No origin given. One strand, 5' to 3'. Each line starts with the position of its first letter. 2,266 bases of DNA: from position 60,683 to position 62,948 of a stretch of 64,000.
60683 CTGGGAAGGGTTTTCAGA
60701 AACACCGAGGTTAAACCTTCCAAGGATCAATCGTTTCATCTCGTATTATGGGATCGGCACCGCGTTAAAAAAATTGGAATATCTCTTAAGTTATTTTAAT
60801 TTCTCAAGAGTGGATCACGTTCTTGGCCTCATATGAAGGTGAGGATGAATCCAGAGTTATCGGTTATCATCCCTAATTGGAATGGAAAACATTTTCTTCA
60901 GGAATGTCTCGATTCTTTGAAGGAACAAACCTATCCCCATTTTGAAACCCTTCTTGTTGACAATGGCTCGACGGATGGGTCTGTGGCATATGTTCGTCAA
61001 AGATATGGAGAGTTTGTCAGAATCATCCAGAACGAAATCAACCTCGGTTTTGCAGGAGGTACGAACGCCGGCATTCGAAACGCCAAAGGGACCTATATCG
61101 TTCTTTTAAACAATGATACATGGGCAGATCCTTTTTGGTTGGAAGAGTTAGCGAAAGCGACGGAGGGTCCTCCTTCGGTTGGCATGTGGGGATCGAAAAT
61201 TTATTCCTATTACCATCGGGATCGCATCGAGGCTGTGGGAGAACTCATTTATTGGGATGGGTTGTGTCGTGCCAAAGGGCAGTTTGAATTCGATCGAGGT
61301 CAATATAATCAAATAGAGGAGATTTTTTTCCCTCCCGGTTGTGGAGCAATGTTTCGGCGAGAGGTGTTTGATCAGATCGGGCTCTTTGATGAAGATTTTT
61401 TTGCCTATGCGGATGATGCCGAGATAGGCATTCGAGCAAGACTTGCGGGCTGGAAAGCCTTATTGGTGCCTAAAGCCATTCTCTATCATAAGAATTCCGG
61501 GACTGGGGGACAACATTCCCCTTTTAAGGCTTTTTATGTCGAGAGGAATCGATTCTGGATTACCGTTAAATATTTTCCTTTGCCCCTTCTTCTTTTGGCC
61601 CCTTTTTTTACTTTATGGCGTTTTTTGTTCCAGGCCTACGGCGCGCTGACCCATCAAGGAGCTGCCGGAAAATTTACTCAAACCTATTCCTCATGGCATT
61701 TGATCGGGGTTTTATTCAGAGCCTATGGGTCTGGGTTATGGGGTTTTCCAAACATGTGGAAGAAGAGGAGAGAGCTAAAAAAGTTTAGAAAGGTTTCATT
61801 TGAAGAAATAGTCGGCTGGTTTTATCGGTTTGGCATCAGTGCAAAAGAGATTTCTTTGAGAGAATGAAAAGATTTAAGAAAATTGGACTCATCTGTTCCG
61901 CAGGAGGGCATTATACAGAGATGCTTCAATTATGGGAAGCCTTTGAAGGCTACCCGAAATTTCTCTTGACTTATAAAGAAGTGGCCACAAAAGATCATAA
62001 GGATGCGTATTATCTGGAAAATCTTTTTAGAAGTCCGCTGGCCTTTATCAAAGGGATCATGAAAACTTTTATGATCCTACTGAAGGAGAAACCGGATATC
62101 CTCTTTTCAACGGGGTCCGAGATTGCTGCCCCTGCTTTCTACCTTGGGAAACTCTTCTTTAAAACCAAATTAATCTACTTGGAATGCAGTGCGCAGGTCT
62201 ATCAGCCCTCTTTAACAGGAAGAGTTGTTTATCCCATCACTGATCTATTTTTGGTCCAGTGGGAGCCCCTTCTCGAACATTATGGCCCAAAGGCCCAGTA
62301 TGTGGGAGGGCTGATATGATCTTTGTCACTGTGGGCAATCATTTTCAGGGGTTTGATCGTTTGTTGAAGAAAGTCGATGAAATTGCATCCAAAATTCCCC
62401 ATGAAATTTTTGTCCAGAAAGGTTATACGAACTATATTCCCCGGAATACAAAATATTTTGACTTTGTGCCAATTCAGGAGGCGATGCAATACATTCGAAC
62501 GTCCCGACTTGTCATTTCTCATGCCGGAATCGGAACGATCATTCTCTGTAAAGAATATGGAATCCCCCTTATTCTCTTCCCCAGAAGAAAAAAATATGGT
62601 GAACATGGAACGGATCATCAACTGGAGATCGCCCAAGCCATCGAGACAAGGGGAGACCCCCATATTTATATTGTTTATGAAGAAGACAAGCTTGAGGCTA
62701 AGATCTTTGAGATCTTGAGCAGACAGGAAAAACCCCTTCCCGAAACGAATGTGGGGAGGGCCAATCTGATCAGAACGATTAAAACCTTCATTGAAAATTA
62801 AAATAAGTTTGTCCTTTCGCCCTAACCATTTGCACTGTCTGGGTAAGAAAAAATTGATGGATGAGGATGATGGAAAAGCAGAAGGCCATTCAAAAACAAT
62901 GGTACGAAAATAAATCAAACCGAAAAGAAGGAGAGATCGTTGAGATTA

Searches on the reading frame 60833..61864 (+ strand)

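Call 7: search_protein_families(library=pfam, proteins=[window:60833-61864:+], max_evalue=0.001)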
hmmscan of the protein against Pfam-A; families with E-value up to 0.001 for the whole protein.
window:60833-61864:+ (344 aa): 5 families
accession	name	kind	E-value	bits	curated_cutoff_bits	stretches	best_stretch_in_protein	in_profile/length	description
PF00535.33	Glycos_transf_2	-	2.5e-34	119.1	23.3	1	10-182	1-167/168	Glycosyl transferase family 2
PF13641.12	Glyco_tranf_2_3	-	6.8e-23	82.3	27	1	7-220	1-212/230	Glycosyltransferase like family 2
PF13632.12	Glyco_trans_2_3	-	3.2e-13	50.4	27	1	88-293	1-175/198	Glycosyl transferase family group 2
PF10111.15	Glyco_tranf_2_2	-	2.8e-08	34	27.3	1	10-234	1-231/276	Glycosyltransferase like family 2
PF13506.12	Glyco_transf_21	-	0.00012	22.1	21.7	1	80-218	25-153/174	Glycosyl transferase family 21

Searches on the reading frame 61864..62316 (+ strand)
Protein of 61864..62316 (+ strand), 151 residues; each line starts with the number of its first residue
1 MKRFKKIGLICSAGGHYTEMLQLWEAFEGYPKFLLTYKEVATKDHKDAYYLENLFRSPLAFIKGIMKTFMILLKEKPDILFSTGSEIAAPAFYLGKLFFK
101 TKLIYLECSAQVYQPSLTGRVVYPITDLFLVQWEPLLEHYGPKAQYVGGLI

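Call 7: search_protein_families(library=pfam, proteins=[window:61864-62316:+], max_evalue=0.001)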
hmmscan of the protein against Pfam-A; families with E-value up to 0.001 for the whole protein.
window:61864-62316:+ (151 aa): 2 families
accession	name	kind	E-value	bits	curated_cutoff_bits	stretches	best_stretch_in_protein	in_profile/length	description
PF08660.17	Alg14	-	9.2e-18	65.2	27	1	54-149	71-170/171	Oligosaccharide biosynthesis protein Alg14 like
PF03033.26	Glyco_transf_28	-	0.00017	22.1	26.2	1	31-92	44-104/139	Glycosyltransferase family 28 N-terminal domain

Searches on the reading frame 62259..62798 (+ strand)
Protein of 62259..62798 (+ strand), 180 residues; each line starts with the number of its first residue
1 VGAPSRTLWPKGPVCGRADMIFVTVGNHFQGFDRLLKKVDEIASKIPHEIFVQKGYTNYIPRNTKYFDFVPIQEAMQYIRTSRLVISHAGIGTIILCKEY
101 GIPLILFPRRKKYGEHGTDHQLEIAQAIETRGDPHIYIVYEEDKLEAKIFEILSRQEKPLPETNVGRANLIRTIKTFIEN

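Call 25: search_protein_families(library=pfam, proteins=[window:62259-62798:+], max_evalue=0.1)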
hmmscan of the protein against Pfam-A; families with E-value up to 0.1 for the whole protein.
window:62259-62798:+ (180 aa): 2 families
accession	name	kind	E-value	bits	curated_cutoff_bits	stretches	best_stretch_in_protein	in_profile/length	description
PF04101.22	Glyco_tran_28_C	-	4.4e-15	56.5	22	1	20-162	1-150/166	Glycosyltransferase family 28 C-terminal domain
PF06722.18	EryCIII-like_C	-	0.00041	20.8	31.7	1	49-110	13-76/145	Erythromycin biosynthesis protein CIII-like, C-terminal domain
